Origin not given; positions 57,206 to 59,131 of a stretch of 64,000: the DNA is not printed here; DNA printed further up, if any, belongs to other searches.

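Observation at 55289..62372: fra-like operon combining FrlB/FrlD homologs with two amidohydrolases, a second kinase, YjbQ and an NhaC transporter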

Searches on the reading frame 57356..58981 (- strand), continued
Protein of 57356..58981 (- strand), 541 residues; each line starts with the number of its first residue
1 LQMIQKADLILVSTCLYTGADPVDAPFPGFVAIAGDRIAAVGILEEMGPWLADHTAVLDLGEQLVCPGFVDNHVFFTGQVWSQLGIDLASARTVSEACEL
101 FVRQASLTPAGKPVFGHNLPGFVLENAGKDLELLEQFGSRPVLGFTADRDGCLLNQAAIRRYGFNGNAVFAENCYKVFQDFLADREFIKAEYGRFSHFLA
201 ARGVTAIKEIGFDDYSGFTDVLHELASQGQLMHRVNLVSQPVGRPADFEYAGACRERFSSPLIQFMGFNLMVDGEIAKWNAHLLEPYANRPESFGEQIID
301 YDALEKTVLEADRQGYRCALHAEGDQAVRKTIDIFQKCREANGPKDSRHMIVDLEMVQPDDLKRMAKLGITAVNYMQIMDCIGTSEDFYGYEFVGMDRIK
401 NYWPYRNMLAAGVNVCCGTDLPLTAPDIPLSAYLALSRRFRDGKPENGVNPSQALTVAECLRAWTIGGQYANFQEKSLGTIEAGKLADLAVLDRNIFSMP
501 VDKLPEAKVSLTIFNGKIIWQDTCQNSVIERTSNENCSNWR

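Call 27: find_related_loci(query=A1, collection=genome_contigs, flank=10000)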
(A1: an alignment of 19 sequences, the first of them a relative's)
Query A1 (539 aa) in genome_contigs; peptide patterns used: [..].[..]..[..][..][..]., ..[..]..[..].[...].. (x = any residue, [..] = any of these).
599 stretches matched a pattern (row limit reached: there are more); 569 encode a relative of the query (tblastn E <= 1e-3); the best 80 are kept; 80 distinct loci.
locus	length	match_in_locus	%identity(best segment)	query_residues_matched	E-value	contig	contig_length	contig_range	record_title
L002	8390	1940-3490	54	5-520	0e+0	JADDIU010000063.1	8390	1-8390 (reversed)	Bacillus renqingensis strain REN2 contig63, whole genome shotgun sequence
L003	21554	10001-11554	56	1-520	0e+0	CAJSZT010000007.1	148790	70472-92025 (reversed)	Lachnospiraceae bacterium isolate 4.CH94.Fmh genome assembly, contig: MGBC000001.7, whole genome shotgun sequence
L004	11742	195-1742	51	3-518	0e+0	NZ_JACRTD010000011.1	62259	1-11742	Youxingia wuxianensis strain NSJ-64 D7.49_ctg11, whole genome shotgun sequence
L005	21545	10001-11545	51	5-519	0e+0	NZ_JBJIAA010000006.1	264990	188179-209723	Clostridium neuense strain WILCCON 0114 NODE_6_length_264990_cov_152.703544, whole genome shotgun sequence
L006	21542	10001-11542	48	2-519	6e-160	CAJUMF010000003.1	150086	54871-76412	MAG TPA_asm: uncultured Dorea sp. isolate MGBC161213 genome assembly, contig: MGBC161213.3, whole genome shotgun sequenc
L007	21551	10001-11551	46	1-520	1e-156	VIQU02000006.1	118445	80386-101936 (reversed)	Lachnospiraceae bacterium MD308 11_Assembly.final.scaffolds_scaffold6.1, whole genome shotgun sequence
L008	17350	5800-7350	46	1-520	9e-155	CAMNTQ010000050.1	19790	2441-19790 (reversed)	MAG: uncultured Lachnospiraceae bacterium isolate SRR19792995_bin.11_metawrap_v1.3_MAG genome assembly, contig: ERZ12290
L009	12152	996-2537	46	1-518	4e-146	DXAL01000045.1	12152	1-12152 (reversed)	MAG TPA_asm: Candidatus Mediterraneibacter merdipullorum isolate ChiSxjej4B16-6421 ChiSxjej4B16M5__C291869_L12152_SAMN08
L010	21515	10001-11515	43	7-517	1e-130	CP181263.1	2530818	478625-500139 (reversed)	MAG: Eubacteriales bacterium isolate UW_FK_CAPRO1_1 chromosome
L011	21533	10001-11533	41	5-520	3e-130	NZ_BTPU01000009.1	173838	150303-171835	Vallitalea maricola strain AN17-2 sequence009, whole genome shotgun sequence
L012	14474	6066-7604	45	5-520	2e-151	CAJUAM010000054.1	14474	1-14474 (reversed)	MAG TPA_asm: uncultured Dorea sp. isolate MGBC116970 genome assembly, contig: MGBC116970.54, whole genome shotgun sequen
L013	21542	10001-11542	41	1-517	1e-126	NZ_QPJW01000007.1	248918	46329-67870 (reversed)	Fontibacillus phaseoli strain CECT 8333 Ga0244632_107, whole genome shotgun sequence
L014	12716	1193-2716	43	7-521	1e-126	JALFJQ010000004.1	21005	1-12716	MAG: Clostridiales bacterium isolate SUG741 k141_405361, whole genome shotgun sequence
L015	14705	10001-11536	42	4-519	6e-127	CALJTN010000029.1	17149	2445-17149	MAG: uncultured Clostridiaceae bacterium isolate R1_Bin_METABAT__6_1 genome assembly, contig: c_000000817212, whole geno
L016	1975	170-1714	42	1-519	2e-135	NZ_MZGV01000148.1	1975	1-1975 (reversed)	Clostridium oryzae strain DSM 28571 CLORY_contig000148, whole genome shotgun sequence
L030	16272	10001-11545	40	1-518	5e-120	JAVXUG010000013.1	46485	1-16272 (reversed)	MAG: Ruthenibacterium sp. isolate CGS6M4-bin71 NODE_679_length_46485_cov_8.089985, whole genome shotgun sequence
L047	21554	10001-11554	37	5-534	7e-115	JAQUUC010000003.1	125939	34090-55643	MAG: Hespellia sp. isolate STD2_134 NODE_401_length_125939_cov_4.795894_Sandtown_D2, whole genome shotgun sequence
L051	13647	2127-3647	39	7-518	4e-114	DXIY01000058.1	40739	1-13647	MAG TPA_asm: Candidatus Ruthenibacterium merdipullorum isolate ChiSxjej5B17-15602 ChiSxjej5B17M5__C114407_L40739_SAMN080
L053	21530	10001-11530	38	5-518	2e-114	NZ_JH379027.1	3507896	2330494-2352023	Hungatella hathewayi WAL-18680 supercont1.1, whole genome shotgun sequence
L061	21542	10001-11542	40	3-520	3e-112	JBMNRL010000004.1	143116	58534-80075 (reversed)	MAG: Blautia sp. isolate SBF912SR2HQ0045 scaffold_382_c1, whole genome shotgun sequence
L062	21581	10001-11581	40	1-536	4e-112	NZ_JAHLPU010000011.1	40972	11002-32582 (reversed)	Pseudoflavonifractor sp. MSJ-30 Wk-30_ctg0663, whole genome shotgun sequence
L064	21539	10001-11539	39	3-516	1e-111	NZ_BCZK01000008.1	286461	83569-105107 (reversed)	Klebsiella oxytoca NBRC 105695, whole genome shotgun sequence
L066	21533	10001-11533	40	1-519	7e-111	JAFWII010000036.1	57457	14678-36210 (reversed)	MAG: Erysipelotrichaceae bacterium isolate RGIG5766 Sheep_Ileum-4__c233918, whole genome shotgun sequence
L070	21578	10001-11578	38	1-532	3e-110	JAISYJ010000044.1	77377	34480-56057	MAG: Hungatella sp. isolate Nc350_bin24 k119_2592882, whole genome shotgun sequence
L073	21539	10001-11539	39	3-519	4e-109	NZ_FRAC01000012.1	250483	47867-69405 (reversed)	Anaerocolumna jejuensis DSM 15929, whole genome shotgun sequence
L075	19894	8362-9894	40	1-519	5e-109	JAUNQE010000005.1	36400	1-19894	MAG: Erysipelotrichaceae bacterium isolate S37M_St_43 NODE_71_length_36400_cov_9.461054, whole genome shotgun sequence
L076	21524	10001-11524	38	7-519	7e-109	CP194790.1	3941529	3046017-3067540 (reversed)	Caproiciproducens sp. R1 chromosome, complete genome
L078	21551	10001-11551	38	2-524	1e-108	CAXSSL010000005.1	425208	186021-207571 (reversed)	Clostridiales bacterium VE202-15 isolate CC00199 genome assembly, contig: CC00199_5_NODE_5_length_425208_cov_173.852923,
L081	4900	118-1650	40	1-517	9e-109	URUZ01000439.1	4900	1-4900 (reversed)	uncultured Clostridium sp. isolate UMGS1373 genome assembly, contig: NODE_3148_length_4900_cov_4.384823, whole genome sh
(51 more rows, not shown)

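Call 31: search_protein_families(library=pfam, proteins=[L051:4589-5431:+, L015:6998-8359:-, L081:3251-4783:+, L066:4645-5478:-, L076:6677-8110:-, L073:17949-18749:-, L062:6603-7823:+, L030:1291-2091:-, L070:7141-7803:-, L051:418-1890:-])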
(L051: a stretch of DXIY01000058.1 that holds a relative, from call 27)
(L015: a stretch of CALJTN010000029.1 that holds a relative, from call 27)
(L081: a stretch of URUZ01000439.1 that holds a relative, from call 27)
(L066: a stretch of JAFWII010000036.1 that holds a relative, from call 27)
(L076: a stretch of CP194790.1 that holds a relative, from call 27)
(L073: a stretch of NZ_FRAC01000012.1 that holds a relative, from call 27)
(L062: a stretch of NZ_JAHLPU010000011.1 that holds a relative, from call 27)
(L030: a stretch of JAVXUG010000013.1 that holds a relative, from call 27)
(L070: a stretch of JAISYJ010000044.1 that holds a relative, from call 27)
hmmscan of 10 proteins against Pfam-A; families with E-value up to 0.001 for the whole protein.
L051:4589-5431:+ (280 aa): 1 family
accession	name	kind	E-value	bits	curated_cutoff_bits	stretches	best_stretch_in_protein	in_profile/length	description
PF01261.30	AP_endonuc_2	-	4e-37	128.7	31.1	1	29-264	3-239/249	Xylose isomerase-like TIM barrel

L015:6998-8359:- (453 aa): 2 families
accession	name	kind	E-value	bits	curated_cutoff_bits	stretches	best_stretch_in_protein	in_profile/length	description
PF13520.12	AA_permease_2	-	4.7e-54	184.4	27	1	21-422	1-408/427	Amino acid permease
PF00324.27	AA_permease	-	1.1e-31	110.5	24.6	1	29-424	5-427/470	Amino acid permease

L081:3251-4783:+ (510 aa): 2 families
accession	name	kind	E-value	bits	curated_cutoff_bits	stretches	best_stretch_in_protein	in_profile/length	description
PF00370.27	FGGY_N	-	1.3e-42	146.5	28.8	1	6-248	1-241/245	FGGY family of carbohydrate kinases, N-terminal domain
PF02782.22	FGGY_C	-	3.8e-35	121.9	27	1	266-456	6-197/198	FGGY family of carbohydrate kinases, C-terminal domain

L066:4645-5478:- (277 aa): 1 family
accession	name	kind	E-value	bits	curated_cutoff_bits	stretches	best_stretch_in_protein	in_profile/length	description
PF03437.21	BtpA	-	1.5e-63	215.1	30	1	18-270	2-252/254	BtpA family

L076:6677-8110:- (477 aa): 2 families
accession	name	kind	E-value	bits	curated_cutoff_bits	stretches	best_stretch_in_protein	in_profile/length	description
PF03606.21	DcuC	-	2e-112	376.5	23.1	1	10-470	1-458/461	C4-dicarboxylate anaerobic carrier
PF06808.19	DctM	-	3e-06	26.8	23.8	0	88-223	272-405/413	Tripartite ATP-independent periplasmic transporter, DctM component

L073:17949-18749:- (266 aa): 11 families
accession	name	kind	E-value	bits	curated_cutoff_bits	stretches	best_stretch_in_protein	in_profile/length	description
PF00005.33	ABC_tran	-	3.5e-29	102.6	25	1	31-178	2-137/137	ABC transporter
PF13304.12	AAA_21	-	5e-12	46.9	27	2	42-68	1-30/304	AAA domain, putative AbiEii toxin, Type IV TA system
PF02463.25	SMC_N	-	1.5e-09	38.1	40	1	34-208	19-199/220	RecF/RecN/SMC N terminal domain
PF13476.12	AAA_23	-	2.9e-06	28.5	27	1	31-61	11-40/201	AAA domain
PF13555.12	AAA_29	-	4.3e-05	23.6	27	1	34-63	16-45/61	P-loop containing region of AAA domain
PF01637.24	ATPase_2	-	4.6e-05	23.8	33.2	1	36-126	16-79/225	ATPase domain predominantly from Archaea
PF13175.12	AAA_15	-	4.6e-05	23.6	32.1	0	33-65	17-48/374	AAA ATPase domain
PF03029.23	ATP_bind_1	-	6.3e-05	23.3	27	0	45-68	1-24/240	Conserved hypothetical ATP binding protein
PF25199.1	nSTAND_NTPase5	-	0.00016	22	34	0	36-75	37-77/145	Novel STAND NTPase 5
PF09818.15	ABC_ATPase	-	0.00029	20.4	23.2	0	30-61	72-100/283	P-loop domain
PF13173.12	AAA_14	-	0.00086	19.8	27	0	40-87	2-49/129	AAA domain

L062:6603-7823:+ (406 aa): 0 families

L030:1291-2091:- (266 aa): 5 families
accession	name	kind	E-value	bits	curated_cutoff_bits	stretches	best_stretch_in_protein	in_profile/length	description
PF00756.26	Esterase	-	6.2e-19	69.2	22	1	11-252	2-248/251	Putative esterase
PF00561.26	Abhydrolase_1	-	6.9e-06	26.3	25.8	1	40-156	2-111/245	alpha/beta hydrolase fold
PF02230.22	Abhydrolase_2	-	6.3e-05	23.4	23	0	97-151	89-143/217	Phospholipase/Carboxylesterase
PF00326.27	Peptidase_S9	-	9.4e-05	22.4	22.6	1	112-156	63-107/213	Prolyl oligopeptidase family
PF12146.15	Hydrolase_4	-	0.00029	20.6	27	1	111-149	74-112/239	Serine aminopeptidase, S33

L070:7141-7803:- (220 aa): 2 families
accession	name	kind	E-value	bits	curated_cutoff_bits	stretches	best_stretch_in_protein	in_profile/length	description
PF13472.12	Lipase_GDSL_2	-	1.5e-18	68.3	32.9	1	8-194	1-178/178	GDSL-like Lipase/Acylhydrolase family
PF00657.28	Lipase_GDSL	-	6.3e-07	30.2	23.6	1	7-198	2-207/208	GDSL-like Lipase/Acylhydrolase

L051:418-1890:- (490 aa): 1 family
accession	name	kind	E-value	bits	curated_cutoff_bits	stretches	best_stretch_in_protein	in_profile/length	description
PF01554.23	MatE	-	3.4e-58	196.3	24.9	2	54-215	1-160/161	MatE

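Call 37: search_protein_families(library=ncbifam, proteins=[L064:8063-9055:+, L064:9064-9897:+, L064:9965-11557:+, L064:11554-13032:+, L064:13117-13842:+, L064:6115-7074:-], max_evalue=1e-10)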
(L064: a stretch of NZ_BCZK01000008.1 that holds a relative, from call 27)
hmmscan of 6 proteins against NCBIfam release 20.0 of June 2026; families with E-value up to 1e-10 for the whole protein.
L064:8063-9055:+ (330 aa): 4 families
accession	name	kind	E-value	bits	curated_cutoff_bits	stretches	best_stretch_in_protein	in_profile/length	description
NF008481.0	PRK11382.1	equivalog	1.1e-29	103.7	430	1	13-330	32-340/340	fructoselysine 6-phosphate deglycase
NF001484.0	PRK00331.1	subfamily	1.6e-19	69.8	381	1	17-256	277-519/601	isomerizing glutamine--fructose-6-phosphate transaminase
TIGR01135.1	glmS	equivalog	2.8e-19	69.1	418.05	1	21-255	286-523/607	glutamine--fructose-6-phosphate transaminase (isomerizing)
NF046059.1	NagB_SO3506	equivalog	7.1e-11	42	430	1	9-252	22-257/330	glucosamine-6-phosphate deaminase NagB-II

L064:9064-9897:+ (277 aa): 7 families
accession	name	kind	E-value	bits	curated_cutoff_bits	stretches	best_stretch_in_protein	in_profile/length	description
NF007321.0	PRK09813.1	equivalog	3.8e-49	167.5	247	1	1-267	1-257/261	fructoselysine 6-kinase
TIGR02152.1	D_ribokin_bact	equivalog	7.2e-16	58.4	299.65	0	174-270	196-286/298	ribokinase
TIGR03168.1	1-PFK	subfamily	3.9e-15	55.6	216.4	1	174-266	197-283/305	hexose kinase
NF006957.1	PRK09434.1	equivalog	5.3e-15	55.7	450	0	180-270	202-292/302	fructokinase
TIGR03828.1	pfkB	equivalog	3.4e-14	52.6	292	1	176-268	199-285/305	1-phosphofructokinase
NF053626.1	RibKinHalex1628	equivalog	9.8e-14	51.5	330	1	19-270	33-278/293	ATP-dependent ribose-1-phosphate kinase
TIGR04382.1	myo_inos_iolC_N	equivalog_domain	4.9e-13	49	300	0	177-245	207-276/309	5-dehydro-2-deoxygluconokinase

L064:9965-11557:+ (530 aa): 0 families

L064:11554-13032:+ (492 aa): 1 family
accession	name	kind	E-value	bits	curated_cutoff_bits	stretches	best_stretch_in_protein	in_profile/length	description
NF008611.1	PRK11588.1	equivalog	6.7e-116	387.9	500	1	30-488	1-485/492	putative basic amino acid antiporter YfcC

L064:13117-13842:+ (241 aa): 16 families
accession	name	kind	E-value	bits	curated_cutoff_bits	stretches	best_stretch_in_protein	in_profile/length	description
NF008491.0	PRK11402.1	subfamily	2e-47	161.7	269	1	7-240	5-237/243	GntR family transcriptional regulator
NF041547.1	GntR_LSA1692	equivalog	3.9e-39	134.6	275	1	14-240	2-227/233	GntR family transcriptional regulator, LSA1692 subfamily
TIGR02325.1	C_P_lyase_phnF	equivalog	1.8e-32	112.8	156.8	1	8-240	3-235/238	phosphonate metabolism transcriptional regulator PhnF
TIGR02018.2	his_ut_repres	equivalog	1.3e-31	109.8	220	1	15-239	1-222/226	histidine utilization transcriptional repressor HutC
TIGR03337.1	phnR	equivalog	2.4e-28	99.4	296.75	1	15-180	3-168/231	phosphonate utilization transcriptional regulator PhnR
NF007292.0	PRK09764.1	equivalog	9.1e-27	93.8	281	1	12-176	4-168/240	GntR family transcriptional regulator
TIGR02404.1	trehalos_R_Bsub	equivalog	3.3e-26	92.3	211.95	1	16-204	3-192/233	trehalose operon repressor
NF011575.0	PRK14999.1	equivalog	9.5e-20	70.9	424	1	9-216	8-213/241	histidine utilization repressor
NF052282.1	PLP_TF_PdxR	equivalog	3.7e-18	65.8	320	1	13-81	1-69/448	MocR-like pyridoxine biosynthesis transcription factor PdxR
NF052441.1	TransRegRv0792c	equivalog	1.5e-17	63.7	400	1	10-240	13-243/260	Rv0792c family HTH-type transcriptional regulator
NF007486.0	PRK10079.1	equivalog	3.2e-14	53.3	363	1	10-227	8-225/241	phosphonate metabolism transcriptional regulator PhnF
NF052290.2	MocR_like_YczR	exception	1.1e-13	50.8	487.4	1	8-86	14-92/458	MocR-like transcription factor YczR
NF047563.1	modulin_PmtR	equivalog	1.2e-12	47.9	200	1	6-77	5-76/125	PSM export ABC transporter transcriptional regulator PmtR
NF052286.1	ecto_TF_EhuR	exception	3.8e-12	45.5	480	1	9-89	7-87/458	MocR-like ectoine utilization transcription factor EhuR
NF052281.1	rhizopine_MocR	equivalog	9.6e-12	44.3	650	1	5-79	10-84/479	rhizopine catabolism transcriptional regulator MocR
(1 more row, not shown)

L064:6115-7074:- (319 aa): 15 families
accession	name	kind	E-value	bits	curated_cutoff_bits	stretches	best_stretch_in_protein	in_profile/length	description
TIGR00670.1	asp_carb_tr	equivalog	9.6e-124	412.4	236.95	1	16-313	1-303/304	aspartate carbamoyltransferase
NF002032.1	PRK00856.1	equivalog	1.1e-99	333.4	263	1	16-312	1-296/297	aspartate carbamoyltransferase catalytic subunit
NF006046.0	PRK08192.1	equivalog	1.7e-75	254.4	512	1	16-316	7-320/339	aspartate carbamoyltransferase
NF008853.0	PRK11891.1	equivalog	1.6e-70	237.9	560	1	15-313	88-398/430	aspartate carbamoyltransferase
NF001986.0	PRK00779.1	subfamily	7.4e-47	159.9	306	1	15-314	5-305/307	ornithine carbamoyltransferase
TIGR00658.1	orni_carb_tr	equivalog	4.9e-44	150.7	280.85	1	16-313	1-303/304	ornithine carbamoyltransferase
NF009916.0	PRK13376.1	equivalog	4.8e-39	134.3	800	1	51-312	51-332/525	bifunctional aspartate carbamoyltransferase catalytic subunit/aspartate carbamoyltransferase regulatory subunit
NF010387.0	PRK13814.1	equivalog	3.6e-37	127.9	660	1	17-317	7-307/310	aspartate carbamoyltransferase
TIGR04384.1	putr_carbamoyl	exception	3.5e-35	121.7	500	1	17-314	1-308/330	putrescine carbamoyltransferase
NF011380.0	PRK14805.1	equivalog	8.3e-30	103.9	421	1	16-314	2-301/302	ornithine carbamoyltransferase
NF003286.0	PRK04284.1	subfamily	7.8e-26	91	515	1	15-236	6-230/332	ornithine carbamoyltransferase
NF003384.0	PRK04523.1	equivalog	1.4e-18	67.1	288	1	16-161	4-167/336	N-acetylornithine carbamoyltransferase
NF009213.0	PRK12562.1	subfamily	7.2e-18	65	559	1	13-200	4-191/334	ornithine carbamoyltransferase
NF002470.0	PRK01713.1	equivalog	1.9e-17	63.7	545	1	10-294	2-293/334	ornithine carbamoyltransferase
NF011379.0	PRK14804.1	equivalog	3.2e-12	46.2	373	1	16-312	7-308/311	ornithine carbamoyltransferase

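Call 51: search_protein_families(library=pfam, proteins=[L061:17680-18219:-, L078:8849-9670:-, L075:14153-15112:+, L014:3554-4516:-, L053:18049-18741:+, L005:75-866:-, L047:17179-17958:+], max_evalue=0.01)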
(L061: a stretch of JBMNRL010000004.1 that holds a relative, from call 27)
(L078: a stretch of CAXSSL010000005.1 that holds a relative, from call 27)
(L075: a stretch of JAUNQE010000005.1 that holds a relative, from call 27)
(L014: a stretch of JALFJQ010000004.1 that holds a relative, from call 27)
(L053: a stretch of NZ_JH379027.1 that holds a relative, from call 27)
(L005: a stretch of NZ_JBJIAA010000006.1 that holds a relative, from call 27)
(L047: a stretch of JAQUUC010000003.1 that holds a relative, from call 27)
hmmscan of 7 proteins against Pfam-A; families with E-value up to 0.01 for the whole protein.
L061:17680-18219:- (179 aa): 0 families

L078:8849-9670:- (273 aa): 5 families
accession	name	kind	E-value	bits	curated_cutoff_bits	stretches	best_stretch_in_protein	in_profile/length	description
PF08282.18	Hydrolase_3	-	1.7e-44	153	20.9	1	6-252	1-252/255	haloacid dehalogenase-like hydrolase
PF05116.19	S6PP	-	5.5e-13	49.5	20.3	1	162-236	140-215/247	Sucrose-6F-phosphate phosphohydrolase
PF00702.32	Hydrolase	-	2.3e-09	38.4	26.4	2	164-223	133-191/191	haloacid dehalogenase-like hydrolase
PF12710.13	HAD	-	0.00015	22.7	27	0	187-218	154-187/189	haloacid dehalogenase-like hydrolase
PF13419.12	HAD_2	-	0.0096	16.5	23.8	0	190-227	139-176/178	Haloacid dehalogenase-like hydrolase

L075:14153-15112:+ (319 aa): 0 families

L014:3554-4516:- (320 aa): 0 families

L053:18049-18741:+ (230 aa): 1 family
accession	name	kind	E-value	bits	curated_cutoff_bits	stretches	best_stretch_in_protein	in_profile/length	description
PF00528.27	BPD_transp_1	-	9.3e-22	78.1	26.4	1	43-227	1-183/184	Binding-protein-dependent transport system inner membrane component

L005:75-866:- (263 aa): 4 families
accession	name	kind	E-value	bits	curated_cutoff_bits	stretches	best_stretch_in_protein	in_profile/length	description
PF08282.18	Hydrolase_3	-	3.9e-53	181.2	20.9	1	6-257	1-255/255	haloacid dehalogenase-like hydrolase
PF05116.19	S6PP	-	3.1e-10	40.5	20.3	2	182-237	158-213/247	Sucrose-6F-phosphate phosphohydrolase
PF12710.13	HAD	-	9.7e-10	39.6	27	1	198-222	165-189/189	haloacid dehalogenase-like hydrolase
PF00702.32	Hydrolase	-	7.7e-09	36.6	26.4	1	4-222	2-188/191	haloacid dehalogenase-like hydrolase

L047:17179-17958:+ (259 aa): 4 families
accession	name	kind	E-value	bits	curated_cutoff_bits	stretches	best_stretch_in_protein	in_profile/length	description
PF00497.25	SBP_bac_3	-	5.1e-42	143.2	26.4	1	36-258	1-131/132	Bacterial extracellular solute-binding proteins, family 3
PF10613.14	Lig_chan-Glu_bd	-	0.00015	22.3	30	0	81-126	66-111/115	Ligated ion channel L-glutamate- and glycine-binding site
PF12974.12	Phosphonate-bd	-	0.00041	20.2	27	1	118-242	85-215/242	ABC transporter, phosphonate, periplasmic substrate-binding protein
PF09084.16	NMT1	-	0.0006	20.2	20.5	1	118-193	71-146/216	NMT1/THI5 like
